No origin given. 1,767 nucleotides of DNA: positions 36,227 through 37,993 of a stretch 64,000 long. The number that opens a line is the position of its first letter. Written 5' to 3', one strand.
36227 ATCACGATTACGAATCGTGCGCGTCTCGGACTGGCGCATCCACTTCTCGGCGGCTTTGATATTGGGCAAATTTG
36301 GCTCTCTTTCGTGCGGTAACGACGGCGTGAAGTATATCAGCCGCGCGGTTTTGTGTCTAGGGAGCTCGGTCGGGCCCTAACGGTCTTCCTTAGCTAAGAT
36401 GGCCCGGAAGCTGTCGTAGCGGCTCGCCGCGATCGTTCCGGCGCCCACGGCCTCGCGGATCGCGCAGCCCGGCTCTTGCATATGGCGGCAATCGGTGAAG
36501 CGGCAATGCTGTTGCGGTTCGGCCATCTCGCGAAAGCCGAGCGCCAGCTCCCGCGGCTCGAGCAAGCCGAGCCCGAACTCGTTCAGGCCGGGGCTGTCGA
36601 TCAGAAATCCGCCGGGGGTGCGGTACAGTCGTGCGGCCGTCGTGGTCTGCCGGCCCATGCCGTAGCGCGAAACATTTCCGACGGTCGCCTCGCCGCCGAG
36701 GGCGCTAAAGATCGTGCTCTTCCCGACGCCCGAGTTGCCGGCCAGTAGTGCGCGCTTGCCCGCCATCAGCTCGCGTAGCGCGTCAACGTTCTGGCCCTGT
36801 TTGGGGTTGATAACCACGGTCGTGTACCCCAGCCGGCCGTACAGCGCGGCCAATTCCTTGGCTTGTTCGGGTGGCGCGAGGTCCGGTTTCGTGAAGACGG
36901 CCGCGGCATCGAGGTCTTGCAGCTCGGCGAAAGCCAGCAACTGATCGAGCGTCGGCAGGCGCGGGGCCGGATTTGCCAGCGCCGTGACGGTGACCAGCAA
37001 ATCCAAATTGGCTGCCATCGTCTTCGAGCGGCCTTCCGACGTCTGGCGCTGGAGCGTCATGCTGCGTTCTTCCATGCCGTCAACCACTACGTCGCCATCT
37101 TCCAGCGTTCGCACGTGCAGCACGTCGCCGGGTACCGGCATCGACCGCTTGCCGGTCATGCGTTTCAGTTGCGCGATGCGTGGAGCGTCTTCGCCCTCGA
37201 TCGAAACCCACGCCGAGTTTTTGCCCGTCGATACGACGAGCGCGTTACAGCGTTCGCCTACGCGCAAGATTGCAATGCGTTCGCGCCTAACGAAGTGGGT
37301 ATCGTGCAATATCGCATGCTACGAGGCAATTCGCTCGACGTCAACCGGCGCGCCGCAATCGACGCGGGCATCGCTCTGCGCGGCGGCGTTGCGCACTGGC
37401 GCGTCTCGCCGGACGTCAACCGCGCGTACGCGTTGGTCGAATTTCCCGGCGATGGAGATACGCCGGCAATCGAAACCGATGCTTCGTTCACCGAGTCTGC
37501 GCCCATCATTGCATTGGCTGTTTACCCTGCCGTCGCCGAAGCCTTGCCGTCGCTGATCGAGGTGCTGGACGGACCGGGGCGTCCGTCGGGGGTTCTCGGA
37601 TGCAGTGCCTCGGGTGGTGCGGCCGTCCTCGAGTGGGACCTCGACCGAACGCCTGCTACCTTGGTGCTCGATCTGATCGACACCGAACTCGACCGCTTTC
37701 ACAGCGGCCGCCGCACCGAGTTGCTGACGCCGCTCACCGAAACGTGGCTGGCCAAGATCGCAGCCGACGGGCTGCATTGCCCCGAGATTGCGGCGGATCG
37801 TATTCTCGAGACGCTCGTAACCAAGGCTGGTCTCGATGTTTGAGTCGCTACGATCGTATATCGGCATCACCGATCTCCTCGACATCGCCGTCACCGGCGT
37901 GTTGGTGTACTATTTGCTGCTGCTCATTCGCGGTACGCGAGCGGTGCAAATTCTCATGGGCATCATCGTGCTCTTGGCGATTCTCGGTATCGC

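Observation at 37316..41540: c-di-AMP synthesis operon followed directly by a c-di-AMP riboswitch-controlled cell-wall hydrolase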

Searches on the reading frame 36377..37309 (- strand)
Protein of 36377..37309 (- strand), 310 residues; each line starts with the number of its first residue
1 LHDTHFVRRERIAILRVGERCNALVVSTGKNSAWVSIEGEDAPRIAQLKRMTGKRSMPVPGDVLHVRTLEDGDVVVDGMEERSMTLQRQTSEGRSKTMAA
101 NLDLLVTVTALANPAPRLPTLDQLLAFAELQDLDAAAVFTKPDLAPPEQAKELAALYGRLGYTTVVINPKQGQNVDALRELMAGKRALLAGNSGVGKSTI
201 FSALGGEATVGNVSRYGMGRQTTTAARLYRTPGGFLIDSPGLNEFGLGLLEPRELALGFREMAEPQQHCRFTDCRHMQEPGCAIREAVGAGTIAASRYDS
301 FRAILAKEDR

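Call 4: search_protein_families(library=pfam, proteins=[window:36377-37309:-])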
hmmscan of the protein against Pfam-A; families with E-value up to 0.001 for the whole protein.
window:36377-37309:- (310 aa): 2 families
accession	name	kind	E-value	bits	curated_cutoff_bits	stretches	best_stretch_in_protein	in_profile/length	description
PF03193.22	RsgA_GTPase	-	8.7e-39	133.6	30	1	80-247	2-173/174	RsgA GTPase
PF01926.29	MMR_HSR1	-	0.00023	21.7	21.9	1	187-244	2-58/113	50S ribosome-binding GTPase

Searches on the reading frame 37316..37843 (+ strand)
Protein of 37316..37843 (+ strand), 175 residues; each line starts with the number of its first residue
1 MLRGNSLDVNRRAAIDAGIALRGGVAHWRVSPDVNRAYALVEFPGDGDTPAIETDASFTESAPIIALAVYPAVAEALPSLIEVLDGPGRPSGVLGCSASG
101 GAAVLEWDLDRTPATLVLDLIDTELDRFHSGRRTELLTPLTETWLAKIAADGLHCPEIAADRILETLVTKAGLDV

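Call 37: search_protein_families(library=pfam, proteins=[window:37316-37843:+], max_evalue=0.1)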
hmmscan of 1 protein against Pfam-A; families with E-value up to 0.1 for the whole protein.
window:37316-37843:+ (175 aa): 0 families

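Call 40: search_protein_families(library=ncbifam, proteins=[window:37316-37843:+], max_evalue=0.01)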
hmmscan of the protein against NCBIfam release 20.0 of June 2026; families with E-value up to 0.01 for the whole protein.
window:37316-37843:+ (175 aa): 0 families

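Call 62: search_solved_structures(query=window:37316-37843:+, max_evalue=1)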
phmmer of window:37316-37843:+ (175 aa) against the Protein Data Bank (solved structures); distinct sequences matched with E-value up to 1: 0.

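Call 69: predict_structure(protein=window:37316-37843:+)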
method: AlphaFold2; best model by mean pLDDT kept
length: 175 residues; sequences in the alignment: 1
mean_pLDDT: 41.2   pTM: 0.28
mean pLDDT of the five models: 41.2, 36.0, 32.3, 32.2, 30.4
residues with pLDDT >= 90: 0; 70-90: 0; 50-70: 21; < 50: 154
segments of 3 or more residues with pLDDT < 50: 1-11, 28-39, 41-106, 108-118, 127-129, 133-164, 166-175
pLDDT, mean of each block of 10 residues (from residue 1): 36 50 49 45 43 30 28 44 38 33 43 47 51 43 40 34 47 41
secondary structure, 60 per line:
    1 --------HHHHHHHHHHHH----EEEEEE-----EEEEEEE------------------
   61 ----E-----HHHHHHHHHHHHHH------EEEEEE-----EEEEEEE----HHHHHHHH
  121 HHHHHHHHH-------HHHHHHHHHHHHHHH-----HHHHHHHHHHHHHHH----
elements in order: H9-20 E25-30 E36-42 H71-84 E91-96 E102-108 H113-129 H137-151 H157-171
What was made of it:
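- Tried and rejected: A single-sequence AF2 model of orfX was useless (pLDDT 41, call 69).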

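Call 70: find_homologous_proteins(query=window:37316-37843:+, max_evalue=0.001)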
Query window:37316-37843:+ (175 aa): 111 proteins with E <= 0.001 among 978 candidates.
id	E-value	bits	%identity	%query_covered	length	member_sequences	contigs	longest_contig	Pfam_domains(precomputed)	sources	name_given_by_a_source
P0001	4.3e-100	351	93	100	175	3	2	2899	-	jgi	jgi:hypothetical protein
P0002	2.4e-95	335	91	100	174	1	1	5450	-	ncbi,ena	-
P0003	3.6e-94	331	90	100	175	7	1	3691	-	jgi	jgi:hypothetical protein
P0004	1.2e-93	330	88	100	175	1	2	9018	-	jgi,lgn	jgi:hypothetical protein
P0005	8.7e-90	317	85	100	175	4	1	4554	-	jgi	jgi:hypothetical protein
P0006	4.1e-85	302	82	100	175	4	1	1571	-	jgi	jgi:hypothetical protein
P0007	2.2e-69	251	70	100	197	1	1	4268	-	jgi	jgi:hypothetical protein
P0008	2.3e-66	241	67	99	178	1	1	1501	-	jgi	jgi:hypothetical protein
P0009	5.2e-65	236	65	99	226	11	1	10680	-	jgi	jgi:hypothetical protein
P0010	3.1e-62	227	62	99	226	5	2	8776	-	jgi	jgi:hypothetical protein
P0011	3.6e-61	224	63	99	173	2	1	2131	-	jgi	jgi:hypothetical protein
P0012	2.2e-60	221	63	94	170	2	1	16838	-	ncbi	ncbi:MAG TPA: hypothetical protein VGK84_11725 [Candidatus Tumulicola sp.]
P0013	1.7e-55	205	60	99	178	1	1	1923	-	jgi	jgi:hypothetical protein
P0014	5.3e-44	168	52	97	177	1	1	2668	-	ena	-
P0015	2.9e-43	166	52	95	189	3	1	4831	-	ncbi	ncbi:MAG TPA: hypothetical protein VGF86_06290 [Candidatus Tumulicola sp.]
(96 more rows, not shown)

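Call 73: find_encoding_contigs(protein=P0001, flank=6000, max_places=4)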
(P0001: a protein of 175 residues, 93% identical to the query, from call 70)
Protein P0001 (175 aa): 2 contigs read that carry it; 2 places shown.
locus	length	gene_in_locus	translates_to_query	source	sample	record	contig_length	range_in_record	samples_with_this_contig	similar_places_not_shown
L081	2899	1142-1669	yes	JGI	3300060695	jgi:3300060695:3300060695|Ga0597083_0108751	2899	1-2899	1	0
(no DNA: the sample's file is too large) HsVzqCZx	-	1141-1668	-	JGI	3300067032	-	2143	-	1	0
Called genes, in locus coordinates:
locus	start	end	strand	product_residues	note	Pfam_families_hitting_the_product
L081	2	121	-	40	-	?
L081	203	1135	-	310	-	PF03193:RsgA_GTPase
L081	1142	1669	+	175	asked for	-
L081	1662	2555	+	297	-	PF19293:CdaA_N, PF02457:DAC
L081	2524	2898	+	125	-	?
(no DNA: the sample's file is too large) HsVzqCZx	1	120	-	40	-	?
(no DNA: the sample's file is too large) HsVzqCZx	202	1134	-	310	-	PF03193:RsgA_GTPase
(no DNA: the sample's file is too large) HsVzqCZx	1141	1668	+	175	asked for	-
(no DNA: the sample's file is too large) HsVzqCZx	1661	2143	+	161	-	?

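Call 74: find_encoding_contigs(protein=P0002, flank=6000, max_places=4)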
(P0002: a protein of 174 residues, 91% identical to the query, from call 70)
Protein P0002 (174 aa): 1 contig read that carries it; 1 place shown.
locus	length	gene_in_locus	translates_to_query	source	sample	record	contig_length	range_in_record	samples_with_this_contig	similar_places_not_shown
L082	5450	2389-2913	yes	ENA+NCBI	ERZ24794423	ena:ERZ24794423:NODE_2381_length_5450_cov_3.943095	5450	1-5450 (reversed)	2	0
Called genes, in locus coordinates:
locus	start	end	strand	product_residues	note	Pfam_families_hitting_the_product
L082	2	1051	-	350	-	?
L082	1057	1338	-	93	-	PF01649:Ribosomal_S20p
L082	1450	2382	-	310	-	PF03193:RsgA_GTPase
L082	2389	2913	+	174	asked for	-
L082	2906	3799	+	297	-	PF19293:CdaA_N, PF02457:DAC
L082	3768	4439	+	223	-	PF07949:YbbR (faint)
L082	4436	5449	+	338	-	?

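Call 78: predict_structure(alignment_id=A7)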
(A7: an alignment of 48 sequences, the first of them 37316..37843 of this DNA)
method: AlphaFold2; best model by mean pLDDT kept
length: 175 residues; sequences in the alignment: 48
mean_pLDDT: 84.4   pTM: 0.76
mean pLDDT of the five models: 84.4, 83.7, 83.3, 81.8, 81.8
residues with pLDDT >= 90: 86; 70-90: 56; 50-70: 31; < 50: 2
segments of 3 or more residues with pLDDT < 50: none
pLDDT, mean of each block of 10 residues (from residue 1): 83 89 90 92 72 66 90 97 94 95 94 92 96 93 80 58 62 67
secondary structure, 60 per line:
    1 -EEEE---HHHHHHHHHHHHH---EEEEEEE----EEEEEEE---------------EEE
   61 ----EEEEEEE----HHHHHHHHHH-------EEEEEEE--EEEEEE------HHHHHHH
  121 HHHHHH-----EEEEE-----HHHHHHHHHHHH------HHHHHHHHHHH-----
elements in order: E2-5 H9-21 E25-31 E36-42 E58-60 E65-71 H76-85 E93-99 E102-107 H114-126 E132-136 H142-153 H160-170

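Call 81: fold_search(model_id=the predicted structure, library=pdb)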
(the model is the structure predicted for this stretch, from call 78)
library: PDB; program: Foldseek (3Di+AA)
matches with E <= 10: 1225; with E <= 0.001: 0
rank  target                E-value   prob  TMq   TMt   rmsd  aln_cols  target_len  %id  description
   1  4ney_B                3.6e-03  0.99  0.39  0.39   6.7       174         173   11  Crystal Structure of an engineered protein with ferredoxin fold, Northeast Structural Genomics Consortium (NESG) Targe (released 2014-01-15)
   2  4hhu_B                5.1e-03  1.00  0.45  0.46   5.4       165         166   13  Crystal Structure of Engineered Protein. Northeast Structural Genomics Consortium Target OR280. (released 2012-10-24)
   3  2rop_MODEL_1_A        1.1e-02  0.87  0.29  0.35  15.0       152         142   14  Solution structure of domains 3 and 4 of human ATP7B (released 2008-10-21)
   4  9a76_A                1.8e-02  0.60  0.26  0.09  15.2       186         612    9  Integrative model of LEPA-CSHA by crosslinking MS and deep learning (released 2024-09-18)
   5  1mw7                  1.9e-02  0.28  0.21  0.18  14.1       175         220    9  X-RAY STRUCTURE OF Y162_HELPY NORTHEAST STRUCTURAL GENOMICS CONSORTIUM TARGET PR6 (released 2003-01-28)
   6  4hhu_A                2.2e-02  0.95  0.40  0.41   5.9       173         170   12  Crystal Structure of Engineered Protein. Northeast Structural Genomics Consortium Target OR280. (released 2012-10-24)
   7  3dxs                  2.3e-02  1.00  0.30  0.62   3.2        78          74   17  Crystal structure of a copper binding domain from HMA7, a P-type ATPase (released 2009-08-11)
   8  1tt9_A                2.3e-02  0.99  0.56  0.21  10.8       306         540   12  Structure of the bifunctional and Golgi associated formiminotransferase cyclodeaminase octamer (released 2005-06-28)
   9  3vcd_A                2.3e-02  0.72  0.31  0.30  12.9       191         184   12  Computationally Designed Self-assembling Octahedral Cage protein, O333, Crystallized in space group R32 (released 2012-06-06)
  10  7si6                  2.5e-02  0.77  0.28  0.08  10.3       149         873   13  Structure of ATP7B in state 1 (released 2022-03-16)
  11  4nez                  2.6e-02  0.87  0.36  0.38   7.5       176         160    9  Crystal Structure of an engineered protein with ferredoxin fold, Northeast Structural Genomics Consortium (NESG) Target  (released 2014-01-15)
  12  5jlp                  2.6e-02  0.80  0.32  0.18   8.3       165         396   14  Crystal structure of Mycobacterium avium SerB2 in complex with serine at ACT domain (released 2017-05-03)
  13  1u8s_A                2.6e-02  0.66  0.29  0.29   9.1       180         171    7  Crystal structure of putative glycine cleavage system transcriptional repressor (released 2004-08-17)
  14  2rml_MODEL_1_A        3.1e-02  0.80  0.29  0.34  13.2       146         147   11  Solution structure of the N-terminal soluble domains of Bacillus subtilis CopA (released 2008-02-26)
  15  3vcd_B                3.7e-02  0.60  0.32  0.30  12.9       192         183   12  Computationally Designed Self-assembling Octahedral Cage protein, O333, Crystallized in space group R32 (released 2012-06-06)
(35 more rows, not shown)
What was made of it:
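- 37316..37843 (+): orfX: a conserved 175-aa protein of unknown function whose stop overlaps the cdaA start (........). The best PDB fold hit has E 3.6e-3 and TM below 0.5 (calls 78, 81).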
